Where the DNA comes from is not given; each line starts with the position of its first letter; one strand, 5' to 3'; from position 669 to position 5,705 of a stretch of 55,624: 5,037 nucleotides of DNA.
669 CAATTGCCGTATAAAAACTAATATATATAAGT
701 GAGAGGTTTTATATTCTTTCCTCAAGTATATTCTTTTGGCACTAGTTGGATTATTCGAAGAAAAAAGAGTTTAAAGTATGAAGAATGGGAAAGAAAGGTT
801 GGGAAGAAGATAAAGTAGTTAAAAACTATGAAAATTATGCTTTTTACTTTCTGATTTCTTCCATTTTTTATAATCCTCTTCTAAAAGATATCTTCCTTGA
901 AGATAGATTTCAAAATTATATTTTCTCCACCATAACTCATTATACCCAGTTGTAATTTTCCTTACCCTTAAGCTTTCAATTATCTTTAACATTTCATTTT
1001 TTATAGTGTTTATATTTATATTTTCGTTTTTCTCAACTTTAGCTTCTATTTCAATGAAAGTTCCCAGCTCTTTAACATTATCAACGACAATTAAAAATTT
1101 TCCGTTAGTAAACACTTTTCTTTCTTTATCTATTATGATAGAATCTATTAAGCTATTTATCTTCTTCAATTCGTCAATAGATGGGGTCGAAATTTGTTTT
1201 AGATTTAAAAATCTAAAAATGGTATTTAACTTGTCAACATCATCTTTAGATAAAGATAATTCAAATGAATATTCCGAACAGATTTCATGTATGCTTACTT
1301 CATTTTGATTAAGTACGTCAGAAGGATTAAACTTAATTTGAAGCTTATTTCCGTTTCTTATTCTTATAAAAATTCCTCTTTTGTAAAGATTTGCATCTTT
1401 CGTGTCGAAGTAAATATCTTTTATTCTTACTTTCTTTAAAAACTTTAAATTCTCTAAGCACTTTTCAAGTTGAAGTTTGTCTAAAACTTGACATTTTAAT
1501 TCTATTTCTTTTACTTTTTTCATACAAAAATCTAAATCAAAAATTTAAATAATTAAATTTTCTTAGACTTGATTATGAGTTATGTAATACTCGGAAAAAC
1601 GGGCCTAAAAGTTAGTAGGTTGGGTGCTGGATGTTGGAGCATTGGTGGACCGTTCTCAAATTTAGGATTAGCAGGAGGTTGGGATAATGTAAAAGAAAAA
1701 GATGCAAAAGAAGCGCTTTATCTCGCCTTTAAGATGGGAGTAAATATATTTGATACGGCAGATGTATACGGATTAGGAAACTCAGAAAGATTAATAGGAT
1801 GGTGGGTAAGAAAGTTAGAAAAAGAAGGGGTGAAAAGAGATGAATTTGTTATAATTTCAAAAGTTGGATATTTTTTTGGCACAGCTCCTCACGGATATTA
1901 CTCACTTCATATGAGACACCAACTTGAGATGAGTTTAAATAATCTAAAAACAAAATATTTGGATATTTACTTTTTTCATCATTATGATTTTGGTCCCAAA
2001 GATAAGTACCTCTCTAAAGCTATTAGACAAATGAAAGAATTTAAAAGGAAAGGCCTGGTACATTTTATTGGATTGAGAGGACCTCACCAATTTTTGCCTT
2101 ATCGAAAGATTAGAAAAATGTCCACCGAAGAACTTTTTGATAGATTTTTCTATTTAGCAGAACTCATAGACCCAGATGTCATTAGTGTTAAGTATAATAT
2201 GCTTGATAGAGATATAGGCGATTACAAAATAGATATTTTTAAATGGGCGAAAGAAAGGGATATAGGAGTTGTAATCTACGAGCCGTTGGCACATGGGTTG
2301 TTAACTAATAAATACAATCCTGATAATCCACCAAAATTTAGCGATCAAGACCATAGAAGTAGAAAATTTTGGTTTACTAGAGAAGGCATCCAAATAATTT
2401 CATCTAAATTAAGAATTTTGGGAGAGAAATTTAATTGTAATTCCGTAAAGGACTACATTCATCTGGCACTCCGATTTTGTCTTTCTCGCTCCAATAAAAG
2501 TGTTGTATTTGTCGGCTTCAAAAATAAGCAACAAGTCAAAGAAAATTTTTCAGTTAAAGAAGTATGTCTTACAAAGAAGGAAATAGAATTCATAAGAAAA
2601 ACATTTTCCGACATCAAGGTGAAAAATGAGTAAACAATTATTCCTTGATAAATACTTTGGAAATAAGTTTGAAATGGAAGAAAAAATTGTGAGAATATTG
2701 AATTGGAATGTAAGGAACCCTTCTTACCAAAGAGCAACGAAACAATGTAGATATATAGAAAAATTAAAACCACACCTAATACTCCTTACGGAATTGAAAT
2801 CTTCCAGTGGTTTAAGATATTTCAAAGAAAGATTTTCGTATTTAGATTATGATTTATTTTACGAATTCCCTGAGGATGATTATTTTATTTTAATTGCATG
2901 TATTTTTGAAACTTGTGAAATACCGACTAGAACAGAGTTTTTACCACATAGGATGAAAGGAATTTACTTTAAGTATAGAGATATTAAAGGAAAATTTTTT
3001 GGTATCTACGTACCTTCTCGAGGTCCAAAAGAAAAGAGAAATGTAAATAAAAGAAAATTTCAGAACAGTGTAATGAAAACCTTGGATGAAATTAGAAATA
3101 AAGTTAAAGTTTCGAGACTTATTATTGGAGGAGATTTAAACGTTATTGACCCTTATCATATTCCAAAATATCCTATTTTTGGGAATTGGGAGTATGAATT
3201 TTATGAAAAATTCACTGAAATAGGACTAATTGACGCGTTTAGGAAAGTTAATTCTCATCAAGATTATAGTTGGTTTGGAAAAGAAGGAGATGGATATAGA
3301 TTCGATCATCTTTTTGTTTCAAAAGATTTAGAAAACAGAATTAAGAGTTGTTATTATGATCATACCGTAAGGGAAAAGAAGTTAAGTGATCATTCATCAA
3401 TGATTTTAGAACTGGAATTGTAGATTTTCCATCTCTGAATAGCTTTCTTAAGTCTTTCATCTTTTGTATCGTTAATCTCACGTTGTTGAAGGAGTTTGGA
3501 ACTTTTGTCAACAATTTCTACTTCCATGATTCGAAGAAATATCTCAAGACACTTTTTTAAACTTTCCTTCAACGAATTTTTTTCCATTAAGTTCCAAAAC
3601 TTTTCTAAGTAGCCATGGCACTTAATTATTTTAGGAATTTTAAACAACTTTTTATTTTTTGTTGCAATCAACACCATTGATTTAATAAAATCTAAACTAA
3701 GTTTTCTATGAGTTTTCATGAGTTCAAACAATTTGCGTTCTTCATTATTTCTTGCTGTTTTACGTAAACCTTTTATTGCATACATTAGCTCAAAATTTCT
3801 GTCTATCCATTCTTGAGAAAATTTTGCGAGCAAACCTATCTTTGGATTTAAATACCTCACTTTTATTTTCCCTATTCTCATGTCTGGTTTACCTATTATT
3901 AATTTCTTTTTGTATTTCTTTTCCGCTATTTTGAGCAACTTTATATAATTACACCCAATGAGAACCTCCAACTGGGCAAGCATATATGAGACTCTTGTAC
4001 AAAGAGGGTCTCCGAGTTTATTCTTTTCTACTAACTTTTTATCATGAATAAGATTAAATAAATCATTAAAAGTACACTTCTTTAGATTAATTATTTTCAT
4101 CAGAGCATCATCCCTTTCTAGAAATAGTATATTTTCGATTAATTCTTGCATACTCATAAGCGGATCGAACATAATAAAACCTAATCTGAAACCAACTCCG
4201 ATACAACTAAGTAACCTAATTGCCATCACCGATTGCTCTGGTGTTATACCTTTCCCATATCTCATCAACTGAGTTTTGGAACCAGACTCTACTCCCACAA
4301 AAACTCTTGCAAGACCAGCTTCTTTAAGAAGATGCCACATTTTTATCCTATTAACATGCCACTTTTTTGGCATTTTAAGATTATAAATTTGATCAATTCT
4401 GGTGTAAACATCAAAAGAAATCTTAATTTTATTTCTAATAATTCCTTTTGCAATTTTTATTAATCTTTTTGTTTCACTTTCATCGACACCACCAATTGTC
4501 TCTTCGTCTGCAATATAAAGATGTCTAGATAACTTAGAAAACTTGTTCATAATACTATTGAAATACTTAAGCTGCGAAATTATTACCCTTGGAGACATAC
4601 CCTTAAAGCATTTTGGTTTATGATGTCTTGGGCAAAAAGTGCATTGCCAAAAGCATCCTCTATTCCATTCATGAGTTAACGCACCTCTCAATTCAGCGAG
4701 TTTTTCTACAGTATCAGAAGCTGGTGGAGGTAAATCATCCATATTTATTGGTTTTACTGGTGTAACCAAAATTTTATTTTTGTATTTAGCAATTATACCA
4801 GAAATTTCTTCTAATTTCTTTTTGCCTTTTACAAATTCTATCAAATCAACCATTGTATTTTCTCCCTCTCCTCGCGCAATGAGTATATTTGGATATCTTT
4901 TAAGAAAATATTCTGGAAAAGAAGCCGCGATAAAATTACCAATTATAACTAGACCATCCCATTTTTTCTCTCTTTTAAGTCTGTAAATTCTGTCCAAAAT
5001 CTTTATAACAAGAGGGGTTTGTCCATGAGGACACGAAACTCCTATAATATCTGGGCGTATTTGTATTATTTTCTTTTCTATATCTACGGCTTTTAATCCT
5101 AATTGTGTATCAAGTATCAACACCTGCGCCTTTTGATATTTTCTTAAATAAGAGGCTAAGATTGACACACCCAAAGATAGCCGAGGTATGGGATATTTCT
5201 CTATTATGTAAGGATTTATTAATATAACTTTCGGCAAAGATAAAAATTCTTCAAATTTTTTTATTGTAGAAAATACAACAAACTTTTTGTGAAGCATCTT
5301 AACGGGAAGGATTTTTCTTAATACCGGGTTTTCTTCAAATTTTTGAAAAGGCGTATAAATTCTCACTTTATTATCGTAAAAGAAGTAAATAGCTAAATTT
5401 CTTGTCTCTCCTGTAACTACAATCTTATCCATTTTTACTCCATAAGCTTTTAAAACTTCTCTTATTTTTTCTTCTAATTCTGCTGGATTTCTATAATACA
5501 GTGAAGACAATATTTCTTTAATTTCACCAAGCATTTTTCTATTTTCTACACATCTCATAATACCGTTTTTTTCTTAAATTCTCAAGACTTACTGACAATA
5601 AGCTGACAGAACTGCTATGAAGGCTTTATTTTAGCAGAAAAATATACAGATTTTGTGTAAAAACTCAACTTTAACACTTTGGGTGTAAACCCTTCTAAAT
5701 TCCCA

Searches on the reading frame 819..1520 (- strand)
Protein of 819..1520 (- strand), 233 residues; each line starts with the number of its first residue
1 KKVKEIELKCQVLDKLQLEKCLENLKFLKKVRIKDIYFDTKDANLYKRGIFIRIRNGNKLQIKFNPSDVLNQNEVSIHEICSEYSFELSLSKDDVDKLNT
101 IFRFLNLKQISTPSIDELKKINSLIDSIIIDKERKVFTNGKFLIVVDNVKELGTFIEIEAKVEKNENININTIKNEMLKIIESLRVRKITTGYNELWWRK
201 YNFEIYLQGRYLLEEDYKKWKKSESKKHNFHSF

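Call 41: search_protein_families(library=pfam, proteins=[window:819-1520:-], max_evalue=0.01)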
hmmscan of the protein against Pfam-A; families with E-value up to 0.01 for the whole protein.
window:819-1520:- (233 aa): 1 family
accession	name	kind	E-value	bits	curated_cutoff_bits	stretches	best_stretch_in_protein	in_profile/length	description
PF01928.26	CYTH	-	5.6e-16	59.3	23.2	1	4-186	2-169/179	CYTH domain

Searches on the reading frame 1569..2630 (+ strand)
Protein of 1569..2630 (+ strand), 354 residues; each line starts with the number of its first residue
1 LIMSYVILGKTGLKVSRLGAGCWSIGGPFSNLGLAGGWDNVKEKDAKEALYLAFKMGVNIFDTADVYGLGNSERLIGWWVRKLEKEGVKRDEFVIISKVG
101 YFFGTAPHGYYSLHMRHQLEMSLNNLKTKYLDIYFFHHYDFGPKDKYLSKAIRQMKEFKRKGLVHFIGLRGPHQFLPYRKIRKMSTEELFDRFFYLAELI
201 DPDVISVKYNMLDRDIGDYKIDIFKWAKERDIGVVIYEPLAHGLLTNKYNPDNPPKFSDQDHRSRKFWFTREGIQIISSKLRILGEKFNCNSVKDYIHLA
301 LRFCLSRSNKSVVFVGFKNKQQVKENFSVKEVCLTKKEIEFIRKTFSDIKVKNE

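Call 41: search_protein_families(library=pfam, proteins=[window:1569-2630:+], max_evalue=0.01)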
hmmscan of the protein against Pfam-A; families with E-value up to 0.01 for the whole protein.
window:1569-2630:+ (354 aa): 1 family
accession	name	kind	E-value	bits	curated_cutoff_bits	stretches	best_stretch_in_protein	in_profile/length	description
PF00248.27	Aldo_ket_red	-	4.3e-47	161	24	1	34-344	9-288/291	Aldo/keto reductase family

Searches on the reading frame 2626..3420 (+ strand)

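Call 41: search_protein_families(library=pfam, proteins=[window:2626-3420:+], max_evalue=0.01)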
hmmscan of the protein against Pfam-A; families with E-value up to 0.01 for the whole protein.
window:2626-3420:+ (265 aa): 1 family
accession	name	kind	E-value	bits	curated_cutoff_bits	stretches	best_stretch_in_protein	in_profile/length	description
PF03372.29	Exo_endo_phos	-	0.00023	21.4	24.5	1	26-256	2-225/225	Endonuclease/Exonuclease/phosphatase family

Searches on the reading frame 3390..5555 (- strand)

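Call 12: search_protein_families(library=pfam, proteins=[window:3390-5555:-], max_evalue=0.001)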
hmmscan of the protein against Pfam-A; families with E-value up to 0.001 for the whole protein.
window:3390-5555:- (721 aa): 2 families
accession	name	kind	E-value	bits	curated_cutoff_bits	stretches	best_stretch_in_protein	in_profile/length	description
PF04055.27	Radical_SAM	-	9e-10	39.4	29.5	1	299-474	5-161/166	Radical SAM superfamily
PF02310.24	B12-binding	-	2.1e-09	37.7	32.1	1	128-238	15-120/121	B12 binding domain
